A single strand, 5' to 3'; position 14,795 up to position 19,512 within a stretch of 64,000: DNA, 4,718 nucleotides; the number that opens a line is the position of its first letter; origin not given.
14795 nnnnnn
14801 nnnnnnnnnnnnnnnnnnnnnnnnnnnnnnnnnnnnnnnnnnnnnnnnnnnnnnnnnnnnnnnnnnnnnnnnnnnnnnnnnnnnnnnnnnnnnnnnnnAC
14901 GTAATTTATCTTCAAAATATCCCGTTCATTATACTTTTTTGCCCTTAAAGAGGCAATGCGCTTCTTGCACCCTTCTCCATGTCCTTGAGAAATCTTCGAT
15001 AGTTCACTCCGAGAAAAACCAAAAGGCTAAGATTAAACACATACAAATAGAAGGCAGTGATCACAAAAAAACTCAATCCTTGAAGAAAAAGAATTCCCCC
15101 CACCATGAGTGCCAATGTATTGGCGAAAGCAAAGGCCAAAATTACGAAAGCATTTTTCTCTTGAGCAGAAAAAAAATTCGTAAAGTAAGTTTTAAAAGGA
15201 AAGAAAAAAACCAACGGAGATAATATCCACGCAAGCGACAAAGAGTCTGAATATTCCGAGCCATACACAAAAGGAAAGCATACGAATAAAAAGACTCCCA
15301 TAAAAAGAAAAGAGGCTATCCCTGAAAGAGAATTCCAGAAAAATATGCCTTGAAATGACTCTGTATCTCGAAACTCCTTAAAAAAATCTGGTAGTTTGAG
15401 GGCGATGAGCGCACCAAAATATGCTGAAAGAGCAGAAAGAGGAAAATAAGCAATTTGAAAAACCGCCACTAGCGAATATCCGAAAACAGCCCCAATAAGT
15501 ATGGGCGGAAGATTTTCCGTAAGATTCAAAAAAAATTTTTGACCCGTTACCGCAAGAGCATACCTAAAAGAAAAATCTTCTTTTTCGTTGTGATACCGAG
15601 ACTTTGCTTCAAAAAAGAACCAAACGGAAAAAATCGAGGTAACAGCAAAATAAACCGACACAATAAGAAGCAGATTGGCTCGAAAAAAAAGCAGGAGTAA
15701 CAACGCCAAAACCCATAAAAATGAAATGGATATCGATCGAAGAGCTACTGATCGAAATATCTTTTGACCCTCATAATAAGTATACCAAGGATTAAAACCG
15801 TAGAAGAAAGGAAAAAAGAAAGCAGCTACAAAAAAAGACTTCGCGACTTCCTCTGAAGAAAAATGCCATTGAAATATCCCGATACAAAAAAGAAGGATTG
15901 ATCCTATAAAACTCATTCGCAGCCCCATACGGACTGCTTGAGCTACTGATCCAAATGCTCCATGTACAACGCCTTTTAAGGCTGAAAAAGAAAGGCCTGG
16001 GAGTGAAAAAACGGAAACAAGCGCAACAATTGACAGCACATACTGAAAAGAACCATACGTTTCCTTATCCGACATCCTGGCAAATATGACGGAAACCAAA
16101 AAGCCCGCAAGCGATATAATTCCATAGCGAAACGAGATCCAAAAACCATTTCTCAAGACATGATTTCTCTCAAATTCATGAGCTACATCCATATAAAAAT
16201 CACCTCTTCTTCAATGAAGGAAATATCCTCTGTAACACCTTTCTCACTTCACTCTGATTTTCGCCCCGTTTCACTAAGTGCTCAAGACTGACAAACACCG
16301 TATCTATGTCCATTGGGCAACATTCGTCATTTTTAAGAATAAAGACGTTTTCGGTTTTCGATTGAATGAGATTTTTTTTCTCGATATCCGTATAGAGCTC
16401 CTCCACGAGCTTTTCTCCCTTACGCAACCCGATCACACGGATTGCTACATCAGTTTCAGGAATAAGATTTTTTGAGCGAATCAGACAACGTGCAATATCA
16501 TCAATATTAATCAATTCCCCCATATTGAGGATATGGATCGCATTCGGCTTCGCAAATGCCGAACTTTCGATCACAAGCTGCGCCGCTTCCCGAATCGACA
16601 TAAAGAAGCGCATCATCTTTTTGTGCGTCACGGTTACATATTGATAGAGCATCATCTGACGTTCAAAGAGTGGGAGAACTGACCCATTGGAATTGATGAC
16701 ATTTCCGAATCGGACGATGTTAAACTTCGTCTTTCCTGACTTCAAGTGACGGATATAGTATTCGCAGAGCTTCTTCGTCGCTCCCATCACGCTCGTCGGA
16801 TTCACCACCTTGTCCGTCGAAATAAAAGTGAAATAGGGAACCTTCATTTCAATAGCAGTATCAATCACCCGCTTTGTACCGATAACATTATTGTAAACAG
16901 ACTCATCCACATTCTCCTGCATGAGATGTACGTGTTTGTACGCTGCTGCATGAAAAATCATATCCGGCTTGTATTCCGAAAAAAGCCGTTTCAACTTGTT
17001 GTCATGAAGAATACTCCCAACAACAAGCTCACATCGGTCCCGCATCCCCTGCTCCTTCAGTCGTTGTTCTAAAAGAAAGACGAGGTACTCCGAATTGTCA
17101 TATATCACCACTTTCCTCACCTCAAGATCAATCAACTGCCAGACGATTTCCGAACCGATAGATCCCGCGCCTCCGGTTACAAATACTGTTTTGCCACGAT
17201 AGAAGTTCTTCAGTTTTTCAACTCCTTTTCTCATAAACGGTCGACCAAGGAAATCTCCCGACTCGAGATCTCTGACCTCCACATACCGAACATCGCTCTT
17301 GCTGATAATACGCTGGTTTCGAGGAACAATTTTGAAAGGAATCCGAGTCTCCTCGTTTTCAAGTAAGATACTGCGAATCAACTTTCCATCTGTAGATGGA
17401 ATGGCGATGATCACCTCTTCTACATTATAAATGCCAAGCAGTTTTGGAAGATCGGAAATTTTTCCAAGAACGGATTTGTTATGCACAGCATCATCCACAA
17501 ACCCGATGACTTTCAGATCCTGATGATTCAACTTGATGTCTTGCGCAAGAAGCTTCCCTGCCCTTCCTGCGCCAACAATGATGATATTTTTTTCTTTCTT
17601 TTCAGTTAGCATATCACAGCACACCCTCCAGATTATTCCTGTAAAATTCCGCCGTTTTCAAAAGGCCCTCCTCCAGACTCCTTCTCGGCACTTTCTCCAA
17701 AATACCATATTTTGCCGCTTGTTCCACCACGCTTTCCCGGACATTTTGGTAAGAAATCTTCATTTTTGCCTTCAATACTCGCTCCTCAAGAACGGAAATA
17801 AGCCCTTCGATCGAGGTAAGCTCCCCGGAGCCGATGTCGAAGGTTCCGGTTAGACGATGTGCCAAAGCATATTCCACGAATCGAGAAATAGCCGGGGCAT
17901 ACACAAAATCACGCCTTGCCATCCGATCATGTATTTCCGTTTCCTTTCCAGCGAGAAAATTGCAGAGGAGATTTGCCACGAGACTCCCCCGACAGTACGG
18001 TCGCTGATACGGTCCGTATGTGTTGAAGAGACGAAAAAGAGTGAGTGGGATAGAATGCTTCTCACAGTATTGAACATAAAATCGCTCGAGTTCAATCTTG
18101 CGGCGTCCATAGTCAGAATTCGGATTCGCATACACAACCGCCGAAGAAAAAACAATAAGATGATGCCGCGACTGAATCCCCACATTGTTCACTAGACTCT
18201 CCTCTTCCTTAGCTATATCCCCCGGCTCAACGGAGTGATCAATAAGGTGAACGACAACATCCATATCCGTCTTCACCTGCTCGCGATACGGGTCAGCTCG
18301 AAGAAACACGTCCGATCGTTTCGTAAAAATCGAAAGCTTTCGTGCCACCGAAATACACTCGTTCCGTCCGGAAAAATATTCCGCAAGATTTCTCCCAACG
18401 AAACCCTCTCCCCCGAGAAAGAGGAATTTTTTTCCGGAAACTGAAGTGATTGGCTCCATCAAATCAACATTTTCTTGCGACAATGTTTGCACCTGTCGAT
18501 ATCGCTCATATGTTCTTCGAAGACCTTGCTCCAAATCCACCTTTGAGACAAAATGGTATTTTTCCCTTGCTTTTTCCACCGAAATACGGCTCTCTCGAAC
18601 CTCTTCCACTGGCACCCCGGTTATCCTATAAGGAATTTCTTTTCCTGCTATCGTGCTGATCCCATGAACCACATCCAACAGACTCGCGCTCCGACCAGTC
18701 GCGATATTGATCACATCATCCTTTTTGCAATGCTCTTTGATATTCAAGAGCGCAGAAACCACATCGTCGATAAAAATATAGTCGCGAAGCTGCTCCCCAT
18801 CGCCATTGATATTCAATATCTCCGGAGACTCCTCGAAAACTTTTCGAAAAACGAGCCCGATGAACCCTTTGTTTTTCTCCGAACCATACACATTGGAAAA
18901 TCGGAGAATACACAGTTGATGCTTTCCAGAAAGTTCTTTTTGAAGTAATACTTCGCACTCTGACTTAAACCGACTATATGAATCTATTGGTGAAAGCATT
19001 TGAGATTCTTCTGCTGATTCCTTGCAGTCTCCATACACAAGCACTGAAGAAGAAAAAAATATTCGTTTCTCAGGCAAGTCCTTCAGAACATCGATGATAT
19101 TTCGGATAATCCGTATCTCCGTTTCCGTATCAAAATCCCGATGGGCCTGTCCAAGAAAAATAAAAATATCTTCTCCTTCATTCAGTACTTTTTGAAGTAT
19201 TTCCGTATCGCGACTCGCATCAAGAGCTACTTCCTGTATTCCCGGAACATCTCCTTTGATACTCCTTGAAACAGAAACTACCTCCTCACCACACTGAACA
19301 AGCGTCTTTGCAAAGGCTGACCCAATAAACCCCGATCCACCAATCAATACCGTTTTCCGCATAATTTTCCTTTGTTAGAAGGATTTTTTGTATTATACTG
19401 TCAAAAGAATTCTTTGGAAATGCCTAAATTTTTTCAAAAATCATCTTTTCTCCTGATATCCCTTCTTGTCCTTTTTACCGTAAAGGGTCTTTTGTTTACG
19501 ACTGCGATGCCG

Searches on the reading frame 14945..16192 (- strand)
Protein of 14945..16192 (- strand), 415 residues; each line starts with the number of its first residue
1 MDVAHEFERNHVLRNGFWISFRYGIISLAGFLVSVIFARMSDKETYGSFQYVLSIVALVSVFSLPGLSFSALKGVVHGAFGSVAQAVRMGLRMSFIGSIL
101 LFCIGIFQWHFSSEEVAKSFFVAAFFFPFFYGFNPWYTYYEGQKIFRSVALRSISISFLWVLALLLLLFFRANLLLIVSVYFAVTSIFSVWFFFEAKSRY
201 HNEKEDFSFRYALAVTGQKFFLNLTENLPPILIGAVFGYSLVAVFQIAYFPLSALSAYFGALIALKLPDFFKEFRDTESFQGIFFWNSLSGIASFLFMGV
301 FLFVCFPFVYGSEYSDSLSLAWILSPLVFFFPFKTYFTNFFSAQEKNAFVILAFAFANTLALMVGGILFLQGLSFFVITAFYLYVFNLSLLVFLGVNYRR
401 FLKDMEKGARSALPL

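Call 5: search_protein_families(library=pfam, proteins=[window:14945-16192:-], max_evalue=0.01)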
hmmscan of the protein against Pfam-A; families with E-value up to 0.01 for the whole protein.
window:14945-16192:- (415 aa): 1 family
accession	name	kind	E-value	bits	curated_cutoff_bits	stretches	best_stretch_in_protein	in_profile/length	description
PF01943.22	Polysacc_synt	-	1.8e-13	51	28.2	1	12-262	1-261/274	Polysaccharide biosynthesis protein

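Call 6: search_protein_families(library=ncbifam, proteins=[window:14945-16192:-], max_evalue=0.01)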
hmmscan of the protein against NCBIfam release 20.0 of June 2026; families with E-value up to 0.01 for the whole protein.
window:14945-16192:- (415 aa): 0 families

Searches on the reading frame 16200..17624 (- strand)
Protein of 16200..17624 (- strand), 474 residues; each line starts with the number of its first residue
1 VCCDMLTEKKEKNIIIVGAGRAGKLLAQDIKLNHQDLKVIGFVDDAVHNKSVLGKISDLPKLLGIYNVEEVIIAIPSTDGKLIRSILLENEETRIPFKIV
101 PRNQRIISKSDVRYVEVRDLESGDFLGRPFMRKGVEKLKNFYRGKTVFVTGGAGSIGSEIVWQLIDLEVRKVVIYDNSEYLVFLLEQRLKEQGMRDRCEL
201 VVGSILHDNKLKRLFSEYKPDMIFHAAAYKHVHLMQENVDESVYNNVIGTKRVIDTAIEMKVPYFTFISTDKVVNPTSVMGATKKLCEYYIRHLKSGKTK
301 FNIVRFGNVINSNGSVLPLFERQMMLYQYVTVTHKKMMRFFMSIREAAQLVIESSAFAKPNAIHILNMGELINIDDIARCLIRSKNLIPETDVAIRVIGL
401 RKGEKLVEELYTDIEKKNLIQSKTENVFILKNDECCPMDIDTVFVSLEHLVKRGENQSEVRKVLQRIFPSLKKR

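Call 5: search_protein_families(library=pfam, proteins=[window:16200-17624:-], max_evalue=0.01)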
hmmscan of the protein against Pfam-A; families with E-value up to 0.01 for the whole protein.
window:16200-17624:- (474 aa): 13 families
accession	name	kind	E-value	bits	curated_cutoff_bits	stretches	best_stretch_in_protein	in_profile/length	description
PF02719.21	Polysacc_synt_2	-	9.9e-91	304.4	20.2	1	147-421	1-284/293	Polysaccharide biosynthesis protein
PF01370.27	Epimerase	-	1.3e-17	64.5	20.9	1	147-277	1-122/240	NAD dependent epimerase/dehydratase family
PF16363.11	GDP_Man_Dehyd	-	3e-15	57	27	1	148-273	1-132/332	GDP-mannose 4,6 dehydratase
PF01073.25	3Beta_HSD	-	4.3e-13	49.4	22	1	149-278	2-124/280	3-beta hydroxysteroid dehydrogenase/isomerase family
PF04321.23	RmlD_sub_bind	-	8.7e-10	38.6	27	1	146-314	2-156/287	RmlD substrate binding domain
PF07993.18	NAD_binding_4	-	9.5e-09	35.2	20.1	1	194-277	59-143/258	Male sterility protein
PF13727.12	CoA_binding_3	-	1.8e-05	25.3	25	1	11-101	77-175/175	CoA-binding domain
PF17836.7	PglD_N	-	0.00027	21.8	23.4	1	13-75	1-65/78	PglD N-terminal domain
PF02254.24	TrkA_N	-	0.0013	19.5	23.8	0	14-49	1-36/116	TrkA-N domain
PF08659.16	KR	-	0.0022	18.4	22.6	1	146-251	2-112/180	KR domain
PF01488.26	Shikimate_DH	-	0.0039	17.7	24.3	0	8-31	9-32/138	Shikimate / quinate 5-dehydrogenase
PF00106.31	adh_short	-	0.0042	17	26.6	1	145-229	1-87/195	short chain dehydrogenase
PF01408.29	GFO_IDH_MocA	-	0.0062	17.7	24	0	13-87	2-82/120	Oxidoreductase family, NAD-binding Rossmann fold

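Call 6: search_protein_families(library=ncbifam, proteins=[window:16200-17624:-], max_evalue=0.01)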
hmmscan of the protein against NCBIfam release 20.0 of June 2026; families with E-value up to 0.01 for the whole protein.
window:16200-17624:- (474 aa): 32 families (the best 25 are shown)
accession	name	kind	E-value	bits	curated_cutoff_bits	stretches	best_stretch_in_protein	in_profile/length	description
TIGR03589.1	PseB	equivalog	1.5e-43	149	407.75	1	142-420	2-271/324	UDP-N-acetylglucosamine 4,6-dehydratase (inverting)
TIGR04130.1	FnlA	equivalog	5e-33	114.4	730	1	142-413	2-267/337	UDP-N-acetylglucosamine 4,6-dehydratase/5-epimerase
TIGR01181.1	dTDP_gluc_dehyt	equivalog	2.7e-15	56.3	365.1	1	147-274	2-129/321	dTDP-glucose 4,6-dehydratase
TIGR01179.1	galE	equivalog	5.1e-15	55.1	262.3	1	147-297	2-162/332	UDP-glucose 4-epimerase GalE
NF007582.0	PRK10217.1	equivalog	9e-11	41.4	698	1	145-258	2-113/355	dTDP-glucose 4,6-dehydratase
TIGR02622.1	CDP_4_6_dhtase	equivalog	1.1e-10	41.2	278.45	1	141-275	1-134/352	CDP-glucose 4,6-dehydratase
TIGR03023.1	WcaJ_sugtrans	equivalog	3.2e-10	39.9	410.75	1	9-118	127-243/453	undecaprenyl-phosphate glucose phosphotransferase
NF007490.0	PRK10084.1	subfamily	5.6e-10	38.7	649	1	147-259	3-113/361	dTDP-glucose 4,6-dehydratase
TIGR03025.1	EPS_sugtrans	subfamily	7.4e-10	38.6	295.55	1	8-118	122-238/445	exopolysaccharide biosynthesis polyprenyl glycosylphosphotransferase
TIGR01214.1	rmlD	equivalog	9.7e-10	38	224.05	1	146-315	1-156/285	dTDP-4-dehydrorhamnose reductase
NF007956.0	PRK10675.1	subfamily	2.5e-09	36.7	394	1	146-273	2-127/338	UDP-glucose 4-epimerase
TIGR04180.1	EDH_00030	hypoth_equivalog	6.2e-09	35.3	475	1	147-274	1-125/297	NAD-dependent 4,6-dehydratase LegB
TIGR02197.1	heptose_epim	equivalog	8.3e-09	35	274.6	1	148-265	2-110/316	ADP-glyceromanno-heptose 6-epimerase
NF047420.2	EF_P_mod_YmfI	equivalog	1.9e-06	27.8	238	1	147-301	2-155/236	elongation factor P 5-aminopentanone reductase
TIGR01746.1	Thioester-redct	subfamily_domain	2.6e-06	26.9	213.35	1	146-281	1-147/371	thioester reductase domain-containing protein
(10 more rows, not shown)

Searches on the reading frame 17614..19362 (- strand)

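Call 5: search_protein_families(library=pfam, proteins=[window:17614-19362:-], max_evalue=0.01)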
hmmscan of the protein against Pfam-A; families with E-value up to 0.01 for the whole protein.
window:17614-19362:- (582 aa): 11 families
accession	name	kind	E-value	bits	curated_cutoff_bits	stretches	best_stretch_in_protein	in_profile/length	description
PF01370.27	Epimerase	-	4.1e-46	157.8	20.9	2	6-221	3-240/240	NAD dependent epimerase/dehydratase family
PF16363.11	GDP_Man_Dehyd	-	2.8e-32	112.9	27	2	413-552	148-290/332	GDP-mannose 4,6 dehydratase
PF04321.23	RmlD_sub_bind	-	6.1e-10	39.1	27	1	3-178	2-170/287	RmlD substrate binding domain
PF01073.25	3Beta_HSD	-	3.4e-07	30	22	1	5-204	1-224/280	3-beta hydroxysteroid dehydrogenase/isomerase family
PF13460.12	NAD_binding_10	-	5.5e-05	23.6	27.2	1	8-142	1-133/184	NAD(P)H-binding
PF03435.24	Sacchrp_dh_NADP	-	6.3e-05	23.8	25.1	1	5-70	2-75/129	Saccharopine dehydrogenase NADP binding domain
PF02719.21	Polysacc_synt_2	-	0.0018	18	20.2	0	132-261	141-275/293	Polysaccharide biosynthesis protein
PF07993.18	NAD_binding_4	-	0.0024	17.5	20.1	0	114-167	162-215/258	Male sterility protein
PF05368.20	NmrA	-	0.0026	17.9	27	1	5-107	6-108/298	NmrA-like family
PF03807.23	F420_oxidored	-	0.0051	17.8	21.6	0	6-36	4-35/94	NADP oxidoreductase coenzyme F420-dependent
PF02826.25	2-Hacid_dh_C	-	0.0089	15.9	25.1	0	2-39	36-73/178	D-isomer specific 2-hydroxyacid dehydrogenase, NAD binding domain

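Call 6: search_protein_families(library=ncbifam, proteins=[window:17614-19362:-], max_evalue=0.01)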
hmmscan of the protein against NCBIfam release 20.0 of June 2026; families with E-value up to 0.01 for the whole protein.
window:17614-19362:- (582 aa): 24 families
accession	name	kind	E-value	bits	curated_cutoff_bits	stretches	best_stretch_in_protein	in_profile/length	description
TIGR01181.1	dTDP_gluc_dehyt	equivalog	7.4e-31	107.4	365.1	2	5-293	3-316/321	dTDP-glucose 4,6-dehydratase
TIGR02197.1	heptose_epim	equivalog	2.3e-28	99.3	274.6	2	6-251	3-272/316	ADP-glyceromanno-heptose 6-epimerase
TIGR01179.1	galE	equivalog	6.3e-24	84.4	262.3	1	5-286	3-323/332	UDP-glucose 4-epimerase GalE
TIGR04180.1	EDH_00030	hypoth_equivalog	1.7e-20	73.3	475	2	6-244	3-261/297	NAD-dependent 4,6-dehydratase LegB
NF008360.0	PRK11150.1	equivalog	3.4e-16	59.3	452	2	5-235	3-250/310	ADP-glyceromanno-heptose 6-epimerase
NF007490.0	PRK10084.1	subfamily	3.1e-15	56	649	2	153-295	192-341/361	dTDP-glucose 4,6-dehydratase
NF047837.1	UDPAcbARedWbcJ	equivalog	9.1e-14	51.1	500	1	312-498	2-183/372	UDP-2-acetamido-2,6-beta-L-arabino-hexul-4-ose reductase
NF007582.0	PRK10217.1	equivalog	4.5e-13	49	698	1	103-246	131-277/355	dTDP-glucose 4,6-dehydratase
TIGR01777.1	yfcH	hypoth_equivalog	2.6e-12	46.9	207.35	1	5-241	2-243/292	TIGR01777 family oxidoreductase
NF043036.1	ErythonDh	equivalog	1.9e-10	40.5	325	1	3-141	2-161/321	D-erythronate dehydrogenase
NF007956.0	PRK10675.1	subfamily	2e-10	40.3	394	1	188-249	226-290/338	UDP-glucose 4-epimerase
NF047922.1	GDPFucSynFcl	equivalog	1.9e-09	37.4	500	1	180-291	194-304/308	GDP-L-fucose synthase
TIGR01214.1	rmlD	equivalog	1.2e-07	31.1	224.05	1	5-289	3-275/285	dTDP-4-dehydrorhamnose reductase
NF008872.0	PRK11908.1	equivalog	1.9e-06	27.2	294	0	185-290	213-337/349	bifunctional UDP-4-keto-pentose/UDP-xylose synthase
NF042422.1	oxyalk_red_OleD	equivalog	3.7e-06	26.6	580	1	3-67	2-67/329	2-alkyl-3-oxoalkanoate reductase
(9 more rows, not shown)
